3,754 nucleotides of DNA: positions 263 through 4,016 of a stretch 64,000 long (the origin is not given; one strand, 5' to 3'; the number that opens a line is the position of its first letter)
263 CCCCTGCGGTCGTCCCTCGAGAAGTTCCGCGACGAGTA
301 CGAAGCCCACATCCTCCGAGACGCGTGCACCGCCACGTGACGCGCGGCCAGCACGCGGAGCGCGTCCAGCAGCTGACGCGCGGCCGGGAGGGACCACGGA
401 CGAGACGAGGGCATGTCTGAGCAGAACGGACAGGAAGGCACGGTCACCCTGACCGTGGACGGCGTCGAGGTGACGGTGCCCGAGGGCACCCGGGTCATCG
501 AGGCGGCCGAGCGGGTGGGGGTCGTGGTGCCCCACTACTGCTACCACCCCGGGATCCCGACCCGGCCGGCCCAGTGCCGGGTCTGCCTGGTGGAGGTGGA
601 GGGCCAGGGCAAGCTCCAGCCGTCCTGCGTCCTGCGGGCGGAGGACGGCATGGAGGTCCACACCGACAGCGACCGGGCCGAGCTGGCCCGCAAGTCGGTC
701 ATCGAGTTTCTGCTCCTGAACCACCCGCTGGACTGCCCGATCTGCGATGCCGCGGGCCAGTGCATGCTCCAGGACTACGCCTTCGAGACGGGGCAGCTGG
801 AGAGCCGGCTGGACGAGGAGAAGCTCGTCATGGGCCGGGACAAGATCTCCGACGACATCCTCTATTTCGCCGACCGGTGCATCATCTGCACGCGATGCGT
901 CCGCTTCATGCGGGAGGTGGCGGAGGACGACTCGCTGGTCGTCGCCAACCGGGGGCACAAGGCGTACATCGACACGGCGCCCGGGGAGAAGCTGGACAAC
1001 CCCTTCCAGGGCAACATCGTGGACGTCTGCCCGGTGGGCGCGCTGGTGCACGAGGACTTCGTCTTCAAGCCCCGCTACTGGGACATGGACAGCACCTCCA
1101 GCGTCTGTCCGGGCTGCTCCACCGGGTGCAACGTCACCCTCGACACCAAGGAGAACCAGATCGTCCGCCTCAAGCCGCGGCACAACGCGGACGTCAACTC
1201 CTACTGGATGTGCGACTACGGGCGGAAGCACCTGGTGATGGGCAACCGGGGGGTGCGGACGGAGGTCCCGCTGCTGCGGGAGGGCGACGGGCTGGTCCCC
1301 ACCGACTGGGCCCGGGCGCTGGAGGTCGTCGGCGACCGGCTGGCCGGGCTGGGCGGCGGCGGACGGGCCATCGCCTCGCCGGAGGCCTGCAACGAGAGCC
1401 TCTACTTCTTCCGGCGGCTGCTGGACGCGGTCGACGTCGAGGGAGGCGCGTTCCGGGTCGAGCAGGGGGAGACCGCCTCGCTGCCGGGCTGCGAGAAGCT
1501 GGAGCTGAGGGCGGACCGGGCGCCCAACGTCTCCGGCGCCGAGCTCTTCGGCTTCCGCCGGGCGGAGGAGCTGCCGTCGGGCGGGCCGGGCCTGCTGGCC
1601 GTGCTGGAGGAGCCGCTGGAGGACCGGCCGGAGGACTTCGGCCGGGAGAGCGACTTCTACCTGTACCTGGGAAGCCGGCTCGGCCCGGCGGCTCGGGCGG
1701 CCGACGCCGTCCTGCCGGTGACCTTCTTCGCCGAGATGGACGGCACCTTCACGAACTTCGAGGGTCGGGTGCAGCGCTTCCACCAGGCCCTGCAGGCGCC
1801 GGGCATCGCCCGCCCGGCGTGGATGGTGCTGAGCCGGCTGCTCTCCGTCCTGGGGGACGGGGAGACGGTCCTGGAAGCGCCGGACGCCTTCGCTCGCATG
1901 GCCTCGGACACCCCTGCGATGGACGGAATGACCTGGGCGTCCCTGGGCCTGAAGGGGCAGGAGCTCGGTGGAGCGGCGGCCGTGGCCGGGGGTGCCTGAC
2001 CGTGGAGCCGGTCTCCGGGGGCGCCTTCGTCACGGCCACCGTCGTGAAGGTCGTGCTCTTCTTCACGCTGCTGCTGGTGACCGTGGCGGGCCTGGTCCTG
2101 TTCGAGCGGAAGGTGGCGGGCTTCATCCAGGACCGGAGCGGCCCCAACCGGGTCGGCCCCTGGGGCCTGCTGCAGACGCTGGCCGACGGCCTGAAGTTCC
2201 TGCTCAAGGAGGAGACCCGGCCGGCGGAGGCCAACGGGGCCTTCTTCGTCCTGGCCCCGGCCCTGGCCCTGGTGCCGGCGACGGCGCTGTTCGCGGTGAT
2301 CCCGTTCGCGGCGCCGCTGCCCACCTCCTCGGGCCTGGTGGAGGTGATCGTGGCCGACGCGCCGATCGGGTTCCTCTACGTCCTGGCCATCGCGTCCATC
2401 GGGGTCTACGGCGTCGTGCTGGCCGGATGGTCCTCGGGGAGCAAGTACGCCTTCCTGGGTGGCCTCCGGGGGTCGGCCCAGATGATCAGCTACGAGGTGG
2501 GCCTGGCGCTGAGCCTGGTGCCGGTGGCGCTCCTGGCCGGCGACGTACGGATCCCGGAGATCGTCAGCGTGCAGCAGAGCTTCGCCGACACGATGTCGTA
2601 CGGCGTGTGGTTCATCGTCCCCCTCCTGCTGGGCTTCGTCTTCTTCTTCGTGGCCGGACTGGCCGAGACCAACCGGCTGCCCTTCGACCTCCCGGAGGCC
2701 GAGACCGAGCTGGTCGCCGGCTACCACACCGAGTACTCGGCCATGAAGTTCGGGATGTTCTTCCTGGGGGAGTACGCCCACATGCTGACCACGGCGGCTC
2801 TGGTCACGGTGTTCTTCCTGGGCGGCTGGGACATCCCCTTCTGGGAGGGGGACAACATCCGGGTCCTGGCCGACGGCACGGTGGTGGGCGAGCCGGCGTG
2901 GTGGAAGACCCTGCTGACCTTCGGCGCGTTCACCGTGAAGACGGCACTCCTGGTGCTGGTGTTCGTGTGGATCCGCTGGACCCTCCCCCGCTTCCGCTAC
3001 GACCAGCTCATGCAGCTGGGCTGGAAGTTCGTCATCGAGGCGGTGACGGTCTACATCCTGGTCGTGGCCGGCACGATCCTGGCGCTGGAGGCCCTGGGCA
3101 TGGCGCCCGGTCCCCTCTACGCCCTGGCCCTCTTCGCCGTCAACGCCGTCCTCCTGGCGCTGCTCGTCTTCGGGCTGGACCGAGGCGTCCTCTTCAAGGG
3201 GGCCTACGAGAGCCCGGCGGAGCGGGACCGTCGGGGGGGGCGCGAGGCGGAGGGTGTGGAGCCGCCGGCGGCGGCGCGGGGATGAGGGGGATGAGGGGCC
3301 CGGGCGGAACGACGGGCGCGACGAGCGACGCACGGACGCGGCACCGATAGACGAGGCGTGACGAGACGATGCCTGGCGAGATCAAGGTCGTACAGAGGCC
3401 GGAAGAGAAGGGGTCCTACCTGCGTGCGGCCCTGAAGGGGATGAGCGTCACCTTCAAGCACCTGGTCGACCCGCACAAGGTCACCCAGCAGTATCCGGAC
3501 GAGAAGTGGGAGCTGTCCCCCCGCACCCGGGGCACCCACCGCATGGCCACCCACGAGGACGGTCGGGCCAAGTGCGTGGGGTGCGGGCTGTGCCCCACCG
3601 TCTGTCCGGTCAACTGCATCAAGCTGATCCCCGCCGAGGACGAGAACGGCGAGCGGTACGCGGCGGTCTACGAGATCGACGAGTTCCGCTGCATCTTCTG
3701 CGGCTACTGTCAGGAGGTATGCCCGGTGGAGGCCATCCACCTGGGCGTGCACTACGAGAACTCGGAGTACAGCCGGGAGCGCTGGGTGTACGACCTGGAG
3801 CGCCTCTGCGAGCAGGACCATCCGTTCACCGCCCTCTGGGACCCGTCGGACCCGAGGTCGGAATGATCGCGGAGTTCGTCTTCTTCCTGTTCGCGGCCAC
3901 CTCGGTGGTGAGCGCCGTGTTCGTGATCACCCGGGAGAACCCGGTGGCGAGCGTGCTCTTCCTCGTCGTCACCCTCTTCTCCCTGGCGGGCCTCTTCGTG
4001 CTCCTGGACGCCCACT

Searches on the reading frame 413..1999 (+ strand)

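Call 37: search_protein_families(library=pfam, proteins=[window:413-1999:+], max_evalue=0.0001)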
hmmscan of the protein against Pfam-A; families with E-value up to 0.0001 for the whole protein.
window:413-1999:+ (528 aa): 7 families
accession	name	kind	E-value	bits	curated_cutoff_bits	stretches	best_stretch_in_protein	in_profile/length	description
PF22117.2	Fer4_Nqo3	-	5.9e-23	81.3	27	1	153-211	8-66/67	NADH-quinone oxidoreductase subunit 3, ferredoxin-like domain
PF13510.11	Fer2_4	-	8.4e-20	71.1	22.8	1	10-86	3-81/82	2Fe-2S iron-sulfur cluster binding domain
PF00384.28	Molybdopterin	-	2.8e-16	60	24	1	426-477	300-351/353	Molybdopterin oxidoreductase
PF10588.14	NADH-G_4Fe-4S_3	-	1.2e-15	57.2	27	1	93-132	1-40/40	NADH-ubiquinone oxidoreductase-G iron-sulfur binding region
PF04879.21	Molybdop_Fe4S4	-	5.6e-10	39.5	22.7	1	226-273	2-49/55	Molybdopterin oxidoreductase Fe4S4 domain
PF00111.32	Fer2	-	8.5e-07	29.3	21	1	15-69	3-53/77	2Fe-2S iron-sulfur cluster binding domain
PF22151.2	Fer4_NDSU1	-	1.2e-06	28.4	23.8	1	236-272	12-48/51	NADH-ubiquinone oxidoreductase NDSU1/NuoG-like, 4Fe-4S domain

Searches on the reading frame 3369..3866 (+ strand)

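Call 37: search_protein_families(library=pfam, proteins=[window:3369-3866:+], max_evalue=0.0001)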
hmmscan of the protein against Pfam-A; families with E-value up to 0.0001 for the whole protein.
window:3369-3866:+ (165 aa): 13 families
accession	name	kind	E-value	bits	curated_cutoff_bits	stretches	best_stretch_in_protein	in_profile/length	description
PF00037.32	Fer4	-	1.6e-12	47.1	21.1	1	101-123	1-23/24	4Fe-4S binding domain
PF12838.12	Fer4_7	-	1.2e-11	45.4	27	1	68-122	1-52/52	4Fe-4S dicluster domain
PF14697.11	Fer4_21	-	3.4e-11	43.6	35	1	63-86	35-59/59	4Fe-4S dicluster domain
PF13237.11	Fer4_10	-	2.7e-10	40.4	25.5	1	67-119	7-53/53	4Fe-4S dicluster domain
PF13183.11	Fer4_8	-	2.4e-08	34.8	27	0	44-82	31-67/68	4Fe-4S dicluster domain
PF13484.11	Fer4_16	-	5.5e-08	33.9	30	0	68-120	1-65/66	4Fe-4S double cluster binding domain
PF17179.9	Fer4_22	-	2.4e-07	32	27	0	19-82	34-94/95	4Fe-4S dicluster domain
PF13187.11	Fer4_9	-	3.7e-07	30.5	27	1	68-123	1-52/52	4Fe-4S dicluster domain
PF25160.1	LdpA_Fe-S-bd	-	8.5e-07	29.1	27.6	0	66-86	25-45/49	LdpA Fe-S cluster-binding domain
PF12797.12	Fer4_2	-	2.1e-06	27.7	24.5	0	102-120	4-22/22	4Fe-4S binding domain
PF13534.11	Fer4_17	-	3.1e-06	28.1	22.2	0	35-81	22-58/61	4Fe-4S dicluster domain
PF13746.11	Fer4_18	-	1.8e-05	25.4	27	0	57-82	49-74/114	4Fe-4S dicluster domain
PF12837.12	Fer4_6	-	2.5e-05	24.5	25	0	102-123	3-24/24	4Fe-4S binding domain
